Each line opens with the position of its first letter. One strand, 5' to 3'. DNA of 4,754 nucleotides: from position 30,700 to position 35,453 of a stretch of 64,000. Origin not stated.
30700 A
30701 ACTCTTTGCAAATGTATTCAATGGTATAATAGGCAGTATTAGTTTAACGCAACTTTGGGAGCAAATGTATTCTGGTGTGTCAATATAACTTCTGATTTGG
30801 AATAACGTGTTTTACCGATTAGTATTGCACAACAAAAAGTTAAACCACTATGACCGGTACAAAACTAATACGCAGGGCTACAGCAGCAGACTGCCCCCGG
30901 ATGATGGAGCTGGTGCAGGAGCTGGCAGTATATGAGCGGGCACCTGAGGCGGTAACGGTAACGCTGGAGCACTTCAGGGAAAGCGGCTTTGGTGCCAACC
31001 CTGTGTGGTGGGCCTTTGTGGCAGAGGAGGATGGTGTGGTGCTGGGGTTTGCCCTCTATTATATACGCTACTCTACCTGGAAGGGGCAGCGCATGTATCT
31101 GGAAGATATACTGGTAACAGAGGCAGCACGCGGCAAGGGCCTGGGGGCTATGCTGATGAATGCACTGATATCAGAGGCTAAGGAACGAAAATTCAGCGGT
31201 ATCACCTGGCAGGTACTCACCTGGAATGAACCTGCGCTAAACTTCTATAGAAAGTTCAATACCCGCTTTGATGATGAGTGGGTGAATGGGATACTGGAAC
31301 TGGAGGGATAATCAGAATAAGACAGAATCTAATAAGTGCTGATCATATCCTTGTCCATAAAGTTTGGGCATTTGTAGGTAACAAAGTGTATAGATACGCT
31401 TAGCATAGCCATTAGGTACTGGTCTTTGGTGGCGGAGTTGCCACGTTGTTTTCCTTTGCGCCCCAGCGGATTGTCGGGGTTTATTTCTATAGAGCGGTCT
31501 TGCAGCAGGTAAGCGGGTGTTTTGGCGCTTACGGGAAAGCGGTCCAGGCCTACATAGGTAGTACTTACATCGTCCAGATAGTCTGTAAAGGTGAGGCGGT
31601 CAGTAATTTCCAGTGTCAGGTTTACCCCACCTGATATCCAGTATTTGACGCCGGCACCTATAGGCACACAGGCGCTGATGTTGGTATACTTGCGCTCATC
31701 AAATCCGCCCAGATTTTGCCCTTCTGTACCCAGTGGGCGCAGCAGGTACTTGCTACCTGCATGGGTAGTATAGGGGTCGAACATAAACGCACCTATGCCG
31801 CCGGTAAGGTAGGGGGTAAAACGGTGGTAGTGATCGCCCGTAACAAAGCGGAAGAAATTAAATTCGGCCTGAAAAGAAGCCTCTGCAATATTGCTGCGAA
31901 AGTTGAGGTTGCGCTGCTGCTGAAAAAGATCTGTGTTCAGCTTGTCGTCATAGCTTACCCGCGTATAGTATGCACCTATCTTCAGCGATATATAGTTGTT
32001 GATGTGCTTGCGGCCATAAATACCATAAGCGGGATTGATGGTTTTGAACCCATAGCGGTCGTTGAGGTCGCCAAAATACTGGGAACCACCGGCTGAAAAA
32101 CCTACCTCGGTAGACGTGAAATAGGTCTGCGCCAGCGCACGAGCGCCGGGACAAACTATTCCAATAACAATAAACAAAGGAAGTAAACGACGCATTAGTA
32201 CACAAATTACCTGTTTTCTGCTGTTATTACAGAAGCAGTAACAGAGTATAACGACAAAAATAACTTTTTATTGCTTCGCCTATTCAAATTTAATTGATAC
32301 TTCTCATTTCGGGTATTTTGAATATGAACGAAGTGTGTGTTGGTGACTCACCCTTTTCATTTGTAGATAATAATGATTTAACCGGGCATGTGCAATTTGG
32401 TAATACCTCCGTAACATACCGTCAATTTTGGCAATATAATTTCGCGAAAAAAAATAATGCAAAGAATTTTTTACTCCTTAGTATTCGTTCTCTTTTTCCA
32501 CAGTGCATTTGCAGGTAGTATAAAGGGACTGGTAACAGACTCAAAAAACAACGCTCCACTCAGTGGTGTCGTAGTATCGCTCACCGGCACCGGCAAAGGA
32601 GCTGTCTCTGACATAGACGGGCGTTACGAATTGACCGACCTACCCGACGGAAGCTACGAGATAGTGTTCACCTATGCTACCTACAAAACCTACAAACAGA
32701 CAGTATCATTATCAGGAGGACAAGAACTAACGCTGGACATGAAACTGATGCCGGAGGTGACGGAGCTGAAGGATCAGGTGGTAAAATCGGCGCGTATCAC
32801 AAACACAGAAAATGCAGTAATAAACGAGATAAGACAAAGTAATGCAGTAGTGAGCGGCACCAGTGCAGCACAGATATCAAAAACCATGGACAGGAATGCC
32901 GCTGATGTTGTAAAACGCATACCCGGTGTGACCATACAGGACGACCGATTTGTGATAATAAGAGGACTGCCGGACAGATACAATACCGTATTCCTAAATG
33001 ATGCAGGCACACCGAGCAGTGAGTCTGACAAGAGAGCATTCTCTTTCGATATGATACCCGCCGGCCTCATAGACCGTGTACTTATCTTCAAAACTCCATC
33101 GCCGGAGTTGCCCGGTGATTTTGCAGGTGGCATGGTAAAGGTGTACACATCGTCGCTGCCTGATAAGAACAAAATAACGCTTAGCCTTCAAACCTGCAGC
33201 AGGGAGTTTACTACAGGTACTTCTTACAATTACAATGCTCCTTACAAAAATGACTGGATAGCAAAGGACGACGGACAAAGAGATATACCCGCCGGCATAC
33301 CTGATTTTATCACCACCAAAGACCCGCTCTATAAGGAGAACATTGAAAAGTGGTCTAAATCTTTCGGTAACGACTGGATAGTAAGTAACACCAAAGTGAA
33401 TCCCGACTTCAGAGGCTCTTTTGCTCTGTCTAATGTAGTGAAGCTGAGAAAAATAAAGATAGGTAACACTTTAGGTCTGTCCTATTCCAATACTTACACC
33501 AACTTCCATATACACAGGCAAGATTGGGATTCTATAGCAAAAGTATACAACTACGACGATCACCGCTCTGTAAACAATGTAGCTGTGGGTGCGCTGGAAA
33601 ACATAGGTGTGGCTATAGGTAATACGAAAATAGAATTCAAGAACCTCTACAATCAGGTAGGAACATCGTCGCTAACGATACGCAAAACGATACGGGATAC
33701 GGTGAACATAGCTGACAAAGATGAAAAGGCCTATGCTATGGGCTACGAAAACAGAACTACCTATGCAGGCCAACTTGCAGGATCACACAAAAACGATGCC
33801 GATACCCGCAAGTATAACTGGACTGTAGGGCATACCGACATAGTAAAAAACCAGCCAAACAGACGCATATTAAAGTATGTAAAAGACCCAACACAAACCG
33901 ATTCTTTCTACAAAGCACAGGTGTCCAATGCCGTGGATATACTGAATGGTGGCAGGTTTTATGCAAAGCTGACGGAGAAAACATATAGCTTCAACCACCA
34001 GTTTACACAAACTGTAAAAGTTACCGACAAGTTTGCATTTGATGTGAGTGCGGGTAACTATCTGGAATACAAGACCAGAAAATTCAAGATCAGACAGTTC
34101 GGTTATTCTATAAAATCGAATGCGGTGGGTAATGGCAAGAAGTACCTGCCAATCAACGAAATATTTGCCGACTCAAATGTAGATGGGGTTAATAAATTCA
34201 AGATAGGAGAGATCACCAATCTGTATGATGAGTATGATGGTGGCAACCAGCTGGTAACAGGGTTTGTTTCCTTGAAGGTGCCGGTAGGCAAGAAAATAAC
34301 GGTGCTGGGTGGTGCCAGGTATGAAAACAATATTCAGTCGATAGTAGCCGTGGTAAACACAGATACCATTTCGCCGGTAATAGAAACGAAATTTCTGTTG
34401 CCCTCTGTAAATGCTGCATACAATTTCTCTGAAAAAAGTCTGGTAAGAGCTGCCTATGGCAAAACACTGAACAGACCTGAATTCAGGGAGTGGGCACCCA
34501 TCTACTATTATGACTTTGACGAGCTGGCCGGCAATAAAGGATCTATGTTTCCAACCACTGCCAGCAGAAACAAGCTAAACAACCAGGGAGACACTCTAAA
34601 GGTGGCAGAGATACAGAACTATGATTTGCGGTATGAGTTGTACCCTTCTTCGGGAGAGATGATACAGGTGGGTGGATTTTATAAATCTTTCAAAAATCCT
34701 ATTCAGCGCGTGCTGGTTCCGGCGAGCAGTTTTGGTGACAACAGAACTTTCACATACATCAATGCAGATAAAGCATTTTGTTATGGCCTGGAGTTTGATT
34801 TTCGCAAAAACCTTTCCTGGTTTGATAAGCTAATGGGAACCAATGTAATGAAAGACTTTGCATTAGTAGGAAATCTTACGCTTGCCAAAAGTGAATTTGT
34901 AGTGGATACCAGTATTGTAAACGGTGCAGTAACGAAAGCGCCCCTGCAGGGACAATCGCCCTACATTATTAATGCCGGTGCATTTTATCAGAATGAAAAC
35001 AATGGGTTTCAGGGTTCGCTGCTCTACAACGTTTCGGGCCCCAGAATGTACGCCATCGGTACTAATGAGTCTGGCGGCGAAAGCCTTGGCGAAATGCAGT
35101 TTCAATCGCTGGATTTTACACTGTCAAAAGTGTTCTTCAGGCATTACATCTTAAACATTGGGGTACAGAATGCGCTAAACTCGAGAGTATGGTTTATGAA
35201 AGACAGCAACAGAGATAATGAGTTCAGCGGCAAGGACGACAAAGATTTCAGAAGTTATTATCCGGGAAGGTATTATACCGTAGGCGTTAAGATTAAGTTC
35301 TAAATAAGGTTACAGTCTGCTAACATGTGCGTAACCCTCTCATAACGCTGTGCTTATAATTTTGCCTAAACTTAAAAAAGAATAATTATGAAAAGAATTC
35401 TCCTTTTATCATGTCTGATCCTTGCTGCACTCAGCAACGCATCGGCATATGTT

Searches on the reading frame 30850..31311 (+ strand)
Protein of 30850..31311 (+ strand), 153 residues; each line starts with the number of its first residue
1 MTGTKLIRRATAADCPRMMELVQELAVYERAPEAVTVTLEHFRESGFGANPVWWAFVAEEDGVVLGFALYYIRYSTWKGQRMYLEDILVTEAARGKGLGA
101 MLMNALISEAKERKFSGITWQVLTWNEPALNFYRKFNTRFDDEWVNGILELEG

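Call 27: search_protein_families(library=pfam, proteins=[window:30850-31311:+])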
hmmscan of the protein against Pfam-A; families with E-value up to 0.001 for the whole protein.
window:30850-31311:+ (153 aa): 6 families
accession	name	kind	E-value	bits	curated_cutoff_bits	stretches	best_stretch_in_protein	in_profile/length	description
PF00583.31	Acetyltransf_1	-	6.5e-21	75.2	20.7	1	31-136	17-114/116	Acetyltransferase (GNAT) family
PF13508.13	Acetyltransf_7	-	2.3e-13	50.7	27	1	56-136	6-80/84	Acetyltransferase (GNAT) domain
PF13673.13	Acetyltransf_10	-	7.8e-06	26.3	23.6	1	56-136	34-105/128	Acetyltransferase (GNAT) domain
PF14542.12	Acetyltransf_CG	-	9.9e-06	26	30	1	71-115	14-58/80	GCN5-related N-acetyl-transferase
PF13302.13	Acetyltransf_3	-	5.7e-05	24.3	25.4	1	7-135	4-134/138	Acetyltransferase (GNAT) domain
PF08445.16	FR47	-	7.2e-05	23.1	22.1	1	83-141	23-80/86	FR47-like protein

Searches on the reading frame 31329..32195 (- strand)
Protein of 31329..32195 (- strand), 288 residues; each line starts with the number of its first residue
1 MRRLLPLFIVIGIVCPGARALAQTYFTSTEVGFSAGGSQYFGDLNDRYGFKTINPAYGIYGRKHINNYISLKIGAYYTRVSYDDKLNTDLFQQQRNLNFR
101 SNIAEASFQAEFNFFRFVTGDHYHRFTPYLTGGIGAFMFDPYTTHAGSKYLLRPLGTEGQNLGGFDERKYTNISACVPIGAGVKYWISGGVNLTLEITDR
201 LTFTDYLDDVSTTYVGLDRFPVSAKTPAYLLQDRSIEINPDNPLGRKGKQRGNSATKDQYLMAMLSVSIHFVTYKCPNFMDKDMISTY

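Call 27: search_protein_families(library=pfam, proteins=[window:31329-32195:-])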
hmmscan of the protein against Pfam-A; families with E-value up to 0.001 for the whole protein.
window:31329-32195:- (288 aa): 2 families
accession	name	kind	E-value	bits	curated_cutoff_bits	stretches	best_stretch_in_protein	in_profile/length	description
PF19573.5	DUF6089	-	2.9e-15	56.7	23.2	1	27-209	19-184/226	Domain of unknown function (DUF6089)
PF13505.12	OMP_b-brl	-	9.2e-08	32.9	28.7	1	17-215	10-169/175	Outer membrane protein beta-barrel domain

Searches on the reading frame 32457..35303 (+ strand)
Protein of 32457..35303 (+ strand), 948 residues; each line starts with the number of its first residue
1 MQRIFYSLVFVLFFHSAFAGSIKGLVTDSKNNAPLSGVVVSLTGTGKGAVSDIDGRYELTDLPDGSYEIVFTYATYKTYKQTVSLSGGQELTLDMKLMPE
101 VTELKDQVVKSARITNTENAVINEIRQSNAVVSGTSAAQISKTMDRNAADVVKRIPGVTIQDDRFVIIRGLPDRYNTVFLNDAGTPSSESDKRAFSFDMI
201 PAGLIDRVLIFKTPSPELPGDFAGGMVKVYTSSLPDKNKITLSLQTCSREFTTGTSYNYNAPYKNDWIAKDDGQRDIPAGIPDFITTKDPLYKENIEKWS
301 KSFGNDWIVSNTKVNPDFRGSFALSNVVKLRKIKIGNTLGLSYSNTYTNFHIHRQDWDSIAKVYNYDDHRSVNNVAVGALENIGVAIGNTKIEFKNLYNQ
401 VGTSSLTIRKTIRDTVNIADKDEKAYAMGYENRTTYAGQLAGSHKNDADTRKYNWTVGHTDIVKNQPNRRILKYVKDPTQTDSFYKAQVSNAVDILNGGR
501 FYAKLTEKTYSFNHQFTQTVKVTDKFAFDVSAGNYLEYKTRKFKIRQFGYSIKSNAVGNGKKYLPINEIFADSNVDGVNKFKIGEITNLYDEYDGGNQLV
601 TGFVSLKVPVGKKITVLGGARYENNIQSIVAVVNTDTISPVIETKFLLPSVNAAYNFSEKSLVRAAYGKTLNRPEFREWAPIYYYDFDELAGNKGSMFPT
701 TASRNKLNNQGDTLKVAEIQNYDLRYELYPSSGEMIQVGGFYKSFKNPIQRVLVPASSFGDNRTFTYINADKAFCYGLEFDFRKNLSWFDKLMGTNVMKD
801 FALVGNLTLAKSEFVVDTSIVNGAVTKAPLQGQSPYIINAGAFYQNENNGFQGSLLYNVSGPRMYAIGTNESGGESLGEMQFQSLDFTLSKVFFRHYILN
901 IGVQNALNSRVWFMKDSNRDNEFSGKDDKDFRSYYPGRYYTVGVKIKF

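Call 27: search_protein_families(library=pfam, proteins=[window:32457-35303:+])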
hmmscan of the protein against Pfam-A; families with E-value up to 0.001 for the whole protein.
window:32457-35303:+ (948 aa): 3 families
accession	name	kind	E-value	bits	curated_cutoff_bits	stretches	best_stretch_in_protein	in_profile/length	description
PF13715.12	CarbopepD_reg_2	-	2.8e-20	72.6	32.2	1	22-109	1-88/88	CarboxypepD_reg-like domain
PF13620.12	CarboxypepD_reg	-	3.6e-16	59.7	32.3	1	21-97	1-81/82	Carboxypeptidase regulatory-like domain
PF07715.20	Plug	-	7.5e-11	42.9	23.9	1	126-225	3-105/107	TonB-dependent Receptor Plug Domain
